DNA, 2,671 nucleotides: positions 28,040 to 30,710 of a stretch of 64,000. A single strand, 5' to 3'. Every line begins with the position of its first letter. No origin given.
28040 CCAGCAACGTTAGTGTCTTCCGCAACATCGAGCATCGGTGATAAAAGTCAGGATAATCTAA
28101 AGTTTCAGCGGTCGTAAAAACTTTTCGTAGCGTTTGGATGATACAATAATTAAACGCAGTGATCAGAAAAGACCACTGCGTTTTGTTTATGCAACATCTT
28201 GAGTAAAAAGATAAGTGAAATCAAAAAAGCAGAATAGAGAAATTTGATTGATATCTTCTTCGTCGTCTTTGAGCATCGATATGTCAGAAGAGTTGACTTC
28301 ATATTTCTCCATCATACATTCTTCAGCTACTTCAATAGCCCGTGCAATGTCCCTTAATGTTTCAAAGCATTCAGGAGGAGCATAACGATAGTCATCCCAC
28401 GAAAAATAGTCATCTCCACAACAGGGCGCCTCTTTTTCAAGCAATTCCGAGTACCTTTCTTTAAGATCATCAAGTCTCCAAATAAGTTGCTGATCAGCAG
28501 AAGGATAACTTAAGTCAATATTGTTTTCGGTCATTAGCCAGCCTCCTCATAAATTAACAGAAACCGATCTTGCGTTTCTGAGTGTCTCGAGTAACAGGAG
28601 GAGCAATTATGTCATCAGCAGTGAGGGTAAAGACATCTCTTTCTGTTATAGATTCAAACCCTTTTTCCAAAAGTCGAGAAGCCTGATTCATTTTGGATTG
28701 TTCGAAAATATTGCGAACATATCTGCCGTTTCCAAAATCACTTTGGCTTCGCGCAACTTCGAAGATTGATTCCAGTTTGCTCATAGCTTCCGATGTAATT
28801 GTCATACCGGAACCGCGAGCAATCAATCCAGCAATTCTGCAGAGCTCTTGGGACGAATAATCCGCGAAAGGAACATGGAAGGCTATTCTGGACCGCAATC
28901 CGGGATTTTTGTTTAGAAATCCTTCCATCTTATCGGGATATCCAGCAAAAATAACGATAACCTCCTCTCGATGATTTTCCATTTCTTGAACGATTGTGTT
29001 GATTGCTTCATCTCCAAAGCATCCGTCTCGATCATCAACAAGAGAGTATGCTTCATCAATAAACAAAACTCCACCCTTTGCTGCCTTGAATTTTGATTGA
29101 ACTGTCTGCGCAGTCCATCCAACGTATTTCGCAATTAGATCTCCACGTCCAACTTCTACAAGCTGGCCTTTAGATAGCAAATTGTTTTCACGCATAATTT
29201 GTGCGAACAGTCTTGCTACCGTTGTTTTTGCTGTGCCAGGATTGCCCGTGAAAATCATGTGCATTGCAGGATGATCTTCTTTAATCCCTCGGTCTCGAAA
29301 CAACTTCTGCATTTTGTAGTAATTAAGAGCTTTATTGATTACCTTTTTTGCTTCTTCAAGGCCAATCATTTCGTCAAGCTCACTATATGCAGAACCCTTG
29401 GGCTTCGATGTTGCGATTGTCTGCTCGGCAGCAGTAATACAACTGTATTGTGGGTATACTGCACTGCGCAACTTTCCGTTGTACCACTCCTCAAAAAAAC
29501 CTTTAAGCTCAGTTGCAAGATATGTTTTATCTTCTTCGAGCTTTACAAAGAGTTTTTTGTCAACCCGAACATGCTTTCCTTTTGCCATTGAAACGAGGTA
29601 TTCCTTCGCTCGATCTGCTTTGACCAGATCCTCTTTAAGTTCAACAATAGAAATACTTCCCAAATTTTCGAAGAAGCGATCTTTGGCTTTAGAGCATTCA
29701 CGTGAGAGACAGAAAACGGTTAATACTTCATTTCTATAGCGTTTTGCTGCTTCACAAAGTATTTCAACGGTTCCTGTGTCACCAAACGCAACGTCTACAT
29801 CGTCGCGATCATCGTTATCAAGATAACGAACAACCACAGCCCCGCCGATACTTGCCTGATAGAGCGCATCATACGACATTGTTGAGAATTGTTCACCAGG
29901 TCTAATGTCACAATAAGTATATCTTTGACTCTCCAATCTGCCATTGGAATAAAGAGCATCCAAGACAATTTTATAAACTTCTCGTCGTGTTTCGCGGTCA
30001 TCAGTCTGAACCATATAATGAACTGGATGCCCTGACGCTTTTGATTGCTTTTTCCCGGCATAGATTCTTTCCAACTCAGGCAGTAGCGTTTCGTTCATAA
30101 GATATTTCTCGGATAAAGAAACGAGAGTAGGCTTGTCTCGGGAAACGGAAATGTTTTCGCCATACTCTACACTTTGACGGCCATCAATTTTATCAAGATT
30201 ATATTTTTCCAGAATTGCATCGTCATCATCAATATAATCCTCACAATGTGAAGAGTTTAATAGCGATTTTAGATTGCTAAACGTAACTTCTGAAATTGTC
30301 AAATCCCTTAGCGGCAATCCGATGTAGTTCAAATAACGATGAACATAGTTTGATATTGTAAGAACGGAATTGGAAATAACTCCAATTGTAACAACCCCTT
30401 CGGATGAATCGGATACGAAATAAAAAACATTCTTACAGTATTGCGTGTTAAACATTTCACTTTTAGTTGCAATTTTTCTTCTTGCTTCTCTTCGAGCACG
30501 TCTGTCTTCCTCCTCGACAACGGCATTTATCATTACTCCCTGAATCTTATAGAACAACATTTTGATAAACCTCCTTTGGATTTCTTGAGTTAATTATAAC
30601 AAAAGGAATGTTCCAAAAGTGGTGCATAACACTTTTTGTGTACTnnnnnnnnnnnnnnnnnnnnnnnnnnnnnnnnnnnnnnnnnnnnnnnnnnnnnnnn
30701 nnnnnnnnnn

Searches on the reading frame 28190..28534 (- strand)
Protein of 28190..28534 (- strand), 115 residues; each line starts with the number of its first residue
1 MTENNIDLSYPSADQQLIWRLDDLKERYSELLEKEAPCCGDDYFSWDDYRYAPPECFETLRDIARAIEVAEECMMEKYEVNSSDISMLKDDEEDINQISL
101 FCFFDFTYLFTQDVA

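Call 29: search_protein_families(library=pfam, proteins=[window:28190-28534:-], max_evalue=0.01)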
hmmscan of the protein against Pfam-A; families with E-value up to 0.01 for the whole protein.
window:28190-28534:- (115 aa): 0 families

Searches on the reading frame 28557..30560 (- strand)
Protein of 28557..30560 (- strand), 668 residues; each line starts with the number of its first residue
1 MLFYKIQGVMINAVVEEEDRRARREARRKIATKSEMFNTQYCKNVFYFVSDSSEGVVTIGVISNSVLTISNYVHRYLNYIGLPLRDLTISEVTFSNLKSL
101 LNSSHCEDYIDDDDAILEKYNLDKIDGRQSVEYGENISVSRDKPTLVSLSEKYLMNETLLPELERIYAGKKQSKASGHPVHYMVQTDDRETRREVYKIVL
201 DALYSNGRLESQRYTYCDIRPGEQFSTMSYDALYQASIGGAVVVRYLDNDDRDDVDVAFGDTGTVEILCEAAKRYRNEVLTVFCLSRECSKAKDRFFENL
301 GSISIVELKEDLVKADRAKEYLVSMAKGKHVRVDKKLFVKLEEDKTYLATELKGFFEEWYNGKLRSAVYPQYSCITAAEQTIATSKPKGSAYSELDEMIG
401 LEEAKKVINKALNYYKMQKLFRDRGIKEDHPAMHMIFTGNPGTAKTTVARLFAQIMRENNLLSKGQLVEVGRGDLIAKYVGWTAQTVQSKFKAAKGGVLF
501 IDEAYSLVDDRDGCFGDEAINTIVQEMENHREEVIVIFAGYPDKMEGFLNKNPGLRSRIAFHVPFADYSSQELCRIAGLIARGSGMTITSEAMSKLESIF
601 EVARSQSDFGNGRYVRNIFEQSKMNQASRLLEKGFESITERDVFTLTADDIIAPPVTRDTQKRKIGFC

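Call 3: search_protein_families(library=pfam, proteins=[window:28557-30560:-], max_evalue=0.1)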
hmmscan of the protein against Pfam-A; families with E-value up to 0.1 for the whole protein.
window:28557-30560:- (668 aa): 8 families
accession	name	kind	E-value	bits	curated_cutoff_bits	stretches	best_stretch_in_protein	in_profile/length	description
PF17866.7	AAA_lid_6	-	1.9e-17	63.5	24.3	1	591-651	2-60/60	AAA lid domain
PF00004.35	AAA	-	8.5e-16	59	21.2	1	435-541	1-109/131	ATPase family associated with various cellular activities (AAA)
PF07728.20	AAA_5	-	0.00081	19.8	22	1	434-503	1-74/139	AAA domain (dynein-related subfamily)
PF05496.18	RuvB_N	-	0.0017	18.5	27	1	427-505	28-94/159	Holliday junction DNA helicase RuvB P-loop domain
PF13401.12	AAA_22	-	0.0022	18.7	27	0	485-542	73-124/130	AAA domain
PF13604.12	AAA_30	-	0.018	15.2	27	1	433-536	19-121/191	AAA domain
PF06294.16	CH_2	-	0.054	13.9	27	0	392-451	35-94/96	CH-like domain in sperm protein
PF03266.21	NTPase_1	-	0.088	13.1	23.9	0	435-472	2-39/168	NTPase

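Call 4: search_protein_families(library=padloc, proteins=[window:28557-30560:-], max_evalue=0.1)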
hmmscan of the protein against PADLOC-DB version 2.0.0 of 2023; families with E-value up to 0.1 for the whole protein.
window:28557-30560:- (668 aa): 6 families
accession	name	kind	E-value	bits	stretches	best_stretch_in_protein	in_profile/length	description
PDLC02196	IetA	-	4.3e-08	31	1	398-539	91-228/374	-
PDLC04232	IetA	-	1.3e-06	26.1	1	390-512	77-191/330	-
PDLC00915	TRIP13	-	6.8e-05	20.4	1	430-511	59-149/302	TRIP13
PDLC02195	IetA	-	0.00014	19.3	1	402-537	110-241/395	-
PDLC04606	PDC-M37B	-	0.0013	16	1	334-467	78-209/390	-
PDLC00914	TRIP13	-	0.0048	14.4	1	434-528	73-180/302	TRIP13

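Call 6: search_protein_families(library=ncbifam, proteins=[window:28557-30560:-], max_evalue=0.1)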
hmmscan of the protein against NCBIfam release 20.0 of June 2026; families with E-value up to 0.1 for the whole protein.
window:28557-30560:- (668 aa): 22 families
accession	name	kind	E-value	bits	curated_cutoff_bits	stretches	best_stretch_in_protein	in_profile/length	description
TIGR02881.1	spore_V_K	equivalog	4.5e-78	261.9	422.95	1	393-651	3-261/261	stage V sporulation protein K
TIGR02880.1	cbbX_cfxQ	equivalog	8e-71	238.6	459.25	1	395-653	20-280/284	CbbX protein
TIGR03922.1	T7SS_EccA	equivalog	6e-61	206.7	466.65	1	391-653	271-550/557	type VII secretion AAA-ATPase EccA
TIGR01243.1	CDC48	subfamily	2e-08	33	802.65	1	396-567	453-623/733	CDC48 family AAA ATPase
NF003069.1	PRK03992.1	subfamily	1.8e-06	27.4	500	1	395-508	130-237/379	proteasome-activating nucleotidase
TIGR01242.2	TIGR01242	subfamily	2e-06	27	500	1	396-509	114-221/362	proteasome-activating nucleotidase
NF000868.0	PRK00080.1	equivalog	6.6e-06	25.2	282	1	427-507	46-114/330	Holliday junction branch migration DNA helicase RuvB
NF042959.1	IteA_antiphage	equivalog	0.00014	21.1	510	1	402-512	98-200/367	anti-phage ATPase IteA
TIGR00635.1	ruvB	equivalog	0.00035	19.7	299.05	1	429-507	27-93/305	Holliday junction branch migration DNA helicase RuvB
TIGR03689.1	pup_AAA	equivalog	0.0011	17.7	504.75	1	398-525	184-319/512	proteasome ATPase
TIGR01241.2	FtsH_fam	equivalog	0.0017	17.2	600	1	394-539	160-306/598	ATP-dependent zinc metalloprotease FtsH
TIGR01448.2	helicase_RecD2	equivalog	0.0026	16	500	1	365-460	267-359/713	SF1B family DNA helicase RecD2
NF047747.1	PrtsmActNtasePan2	equivalog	0.0042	16.4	700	1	394-511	149-260/397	proteasome-activating nucleotidase Pan2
TIGR02397.1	dnaX_nterm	equivalog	0.01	15.1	250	1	426-457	30-61/355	DNA polymerase III subunit gamma/tau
NF001679.0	PRK00440.1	equivalog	0.014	14.5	303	1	433-595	40-189/322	replication factor C small subunit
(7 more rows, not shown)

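Call 7: search_protein_families(library=phrogs, proteins=[window:28557-30560:-], max_evalue=0.1)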
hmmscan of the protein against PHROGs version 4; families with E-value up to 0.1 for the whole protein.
window:28557-30560:- (668 aa): 8 families
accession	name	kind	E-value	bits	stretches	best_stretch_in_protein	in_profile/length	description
phrog_4339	-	unknown function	1.1e-35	124.8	1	345-643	241-524/552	-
phrog_3757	-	unknown function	1.6e-12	48.5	1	393-602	90-290/367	-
phrog_10401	-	other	1.9e-07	31.2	1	388-524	418-547/667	ATPase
phrog_168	-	DNA, RNA and nucleotide metabolism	5.3e-07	30.6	1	394-573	19-165/314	clamp loader of DNA polymerase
phrog_9172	-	unknown function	8.5e-06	25.9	1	428-529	103-199/509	-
phrog_5846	-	DNA, RNA and nucleotide metabolism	1.1e-05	25.9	1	394-603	14-188/380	clamp loader of DNA polymerase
phrog_4871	-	other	0.0021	17.5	1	432-559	213-347/764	ATP-dependent protease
phrog_7485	-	unknown function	0.0022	18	1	403-459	200-254/430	-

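Call 73: predict_structure(alignment_id=A4)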
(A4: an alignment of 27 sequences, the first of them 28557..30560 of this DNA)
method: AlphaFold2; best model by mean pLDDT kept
length: 668 residues; sequences in the alignment: 27
mean_pLDDT: 80.0   pTM: 0.53
mean pLDDT of the five models: 80.0, 78.3, 77.8, 77.4, 74.1
residues with pLDDT >= 90: 109; 70-90: 441; 50-70: 82; < 50: 36
segments of 3 or more residues with pLDDT < 50: 251-259, 372-384, 660-668
pLDDT, mean of each block of 10 residues (from residue 1): 91 63 84 91 87 88 79 88 89 92 92 90 72 82 87 85 83 58 87 91 87 88 80 88 82 45 82 88 84 85 87 87 86 86 85 88 71 42 56 82 83 74 65 81 81 86 84 64 76 89 77 66 85 87 82 80 82 83 84 87 68 76 85 78 84 65 43
secondary structure, 60 per line:
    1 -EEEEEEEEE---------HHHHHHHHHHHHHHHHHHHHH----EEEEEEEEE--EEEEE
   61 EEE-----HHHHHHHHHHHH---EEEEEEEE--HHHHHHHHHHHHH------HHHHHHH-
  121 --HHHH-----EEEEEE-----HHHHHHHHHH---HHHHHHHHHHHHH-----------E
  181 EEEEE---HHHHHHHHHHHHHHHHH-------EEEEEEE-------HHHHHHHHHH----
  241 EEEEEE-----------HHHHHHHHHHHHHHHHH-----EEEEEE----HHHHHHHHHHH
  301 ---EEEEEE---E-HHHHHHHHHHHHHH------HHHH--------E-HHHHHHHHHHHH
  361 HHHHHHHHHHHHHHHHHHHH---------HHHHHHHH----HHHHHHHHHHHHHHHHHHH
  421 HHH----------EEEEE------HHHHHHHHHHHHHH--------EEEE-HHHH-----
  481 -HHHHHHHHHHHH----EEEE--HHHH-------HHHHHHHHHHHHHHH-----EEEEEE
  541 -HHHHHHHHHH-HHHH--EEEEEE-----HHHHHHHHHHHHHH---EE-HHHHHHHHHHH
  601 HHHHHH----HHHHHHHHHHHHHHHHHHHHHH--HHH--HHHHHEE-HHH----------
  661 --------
elements in order: E2-10 H20-40 E45-53 E56-63 H69-80 E84-91 H94-106 H113-119 H123-126 E132-137 H143-152 H156-168 E180-185 H189-205 E213-219 H227-236 E241-246 H258-274 E280-285 H290-300 E304-309 H315-328 H335-338 H349-380 H390-397 H402-423 E434-438 H445-458 E467-470 H472-475 H482-493 E498-501 H504-507 H515-529 E535-540 H542-551 H553-556 E559-564 H570-583 H590-606 H611-632 H640-644

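Call 75: fold_search(model_id=the predicted structure, library=pdb)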
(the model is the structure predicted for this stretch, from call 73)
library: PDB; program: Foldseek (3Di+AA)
matches with E <= 10: 1649; with E <= 0.001: 695
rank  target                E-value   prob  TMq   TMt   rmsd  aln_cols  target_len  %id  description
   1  3syk_A                3.9e-23  1.00  0.34  0.71   4.3       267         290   41  Crystal structure of the AAA+ protein CbbX, selenomethionine structure (released 2011-11-09)
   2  3syl_B                7.5e-23  1.00  0.33  0.68   4.9       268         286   40  Crystal structure of the AAA+ protein CbbX, native structure (released 2011-11-09)
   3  3syk_B                3.3e-22  1.00  0.33  0.69   4.9       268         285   40  Crystal structure of the AAA+ protein CbbX, selenomethionine structure (released 2011-11-09)
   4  3zuh_A                4.3e-22  1.00  0.34  0.73   4.1       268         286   40  Negative stain EM Map of the AAA protein CbbX, a red-type Rubisco activase from R. sphaeroides (released 2011-11-09)
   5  6mat_A                5.7e-15  1.00  0.27  0.31  27.1       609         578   15  Cryo-EM structure of the essential ribosome assembly AAA-ATPase Rix7 (released 2019-02-06)
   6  6mat_E                5.3e-14  1.00  0.28  0.32  28.8       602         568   15  Cryo-EM structure of the essential ribosome assembly AAA-ATPase Rix7 (released 2019-02-06)
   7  6opc_A                9.2e-14  1.00  0.24  0.22  28.4       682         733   13  Cdc48 Hexamer in a complex with substrate and Shp1(Ubx Domain) (released 2019-07-10)
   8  8u8i_A                1.5e-13  1.00  0.29  0.35  27.1       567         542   14  Cdc48-Shp1 unfolding native substrate, Class 4 (released 2024-11-06)
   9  7z11_B                1.9e-13  1.00  0.25  0.23  26.4       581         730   13  Structure of substrate bound DRG1 (AFG2) (released 2022-09-21)
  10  8ua1_D                2.9e-13  1.00  0.27  0.32  28.1       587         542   14  Cdc48-Shp1 unfolding native substrate, Class 9 (released 2024-11-06)
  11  7z11_A                4.5e-13  1.00  0.26  0.24  26.8       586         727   14  Structure of substrate bound DRG1 (AFG2) (released 2022-09-21)
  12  5c1a_K                6.2e-13  1.00  0.26  0.23  28.8       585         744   16  p97-N750D/R753D/M757D/Q760D in complex with ATP-gamma-S (released 2016-01-13)
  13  8ua0_A                1.1e-12  1.00  0.28  0.33  27.7       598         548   16  Cdc48-Shp1 unfolding native substrate, Class 8 (released 2024-11-06)
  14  8ua1_A                1.1e-12  1.00  0.23  0.28  28.2       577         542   14  Cdc48-Shp1 unfolding native substrate, Class 9 (released 2024-11-06)
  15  5e7p_B                1.3e-12  1.00  0.27  0.26  29.9       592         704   15  Crystal Structure of MSMEG_0858 (Uniprot A0QQS4), a AAA ATPase. (released 2016-08-24)
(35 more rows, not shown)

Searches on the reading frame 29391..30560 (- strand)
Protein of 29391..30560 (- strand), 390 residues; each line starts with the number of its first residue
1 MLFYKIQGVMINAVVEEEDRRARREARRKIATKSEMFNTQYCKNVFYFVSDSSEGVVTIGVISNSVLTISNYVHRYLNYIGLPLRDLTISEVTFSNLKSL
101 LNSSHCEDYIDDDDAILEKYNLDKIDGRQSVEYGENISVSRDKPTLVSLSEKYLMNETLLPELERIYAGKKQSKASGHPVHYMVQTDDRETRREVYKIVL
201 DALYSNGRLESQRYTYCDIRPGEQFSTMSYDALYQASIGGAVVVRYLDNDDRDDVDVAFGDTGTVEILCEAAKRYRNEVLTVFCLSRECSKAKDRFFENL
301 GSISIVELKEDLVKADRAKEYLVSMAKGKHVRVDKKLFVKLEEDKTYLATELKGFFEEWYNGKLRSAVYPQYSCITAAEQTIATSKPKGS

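Call 63: find_homologous_proteins(query=window:29391-30560:-, max_evalue=0.00001)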
Query window:29391-30560:- (390 aa): 390 proteins with E <= 0.00001 among 3845 candidates; the best 120 are listed.
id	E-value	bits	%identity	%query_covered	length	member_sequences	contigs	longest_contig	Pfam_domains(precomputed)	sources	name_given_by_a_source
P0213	1.3e-255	865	100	100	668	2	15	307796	PF17866.9,PF00004.36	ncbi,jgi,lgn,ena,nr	ncbi:MAG: AAA family ATPase [Ruminococcaceae bacterium]|nr:AAA family ATPase [Oscillospiraceae bacte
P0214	6.2e-219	745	81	100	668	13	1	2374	PF17866.9,PF00004.36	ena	-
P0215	1.5e-208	710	79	100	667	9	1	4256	PF17866.9,PF00004.36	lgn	-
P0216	1.4e-156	539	62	100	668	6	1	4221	PF17866.9,PF00004.36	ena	-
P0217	2.6e-156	539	62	100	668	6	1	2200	PF17866.9,PF00004.36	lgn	-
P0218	5.1e-156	538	62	100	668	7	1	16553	PF17866.9,PF00004.36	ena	-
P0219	1.6e-155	536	62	100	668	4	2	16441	PF17866.9,PF00004.36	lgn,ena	-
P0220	2.4e-155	535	63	100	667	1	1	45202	PF17866.9,PF00004.36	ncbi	-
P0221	2.1e-154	532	62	100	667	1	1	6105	PF17866.9,PF00004.36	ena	-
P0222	9.8e-154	530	61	100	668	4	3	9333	PF17866.9,PF00004.36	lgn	-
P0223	2.8e-153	529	59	100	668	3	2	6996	PF17866.9,PF00004.36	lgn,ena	-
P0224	1.1e-152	527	59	100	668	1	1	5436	PF17866.9,PF00004.36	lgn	-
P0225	9.3e-152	524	59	100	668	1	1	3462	PF17866.9,PF00004.36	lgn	-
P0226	1.4e-150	520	58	100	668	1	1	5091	PF17866.9,PF00004.36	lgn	-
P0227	1.6e-150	520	59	100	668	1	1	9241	PF17866.9,PF00004.36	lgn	-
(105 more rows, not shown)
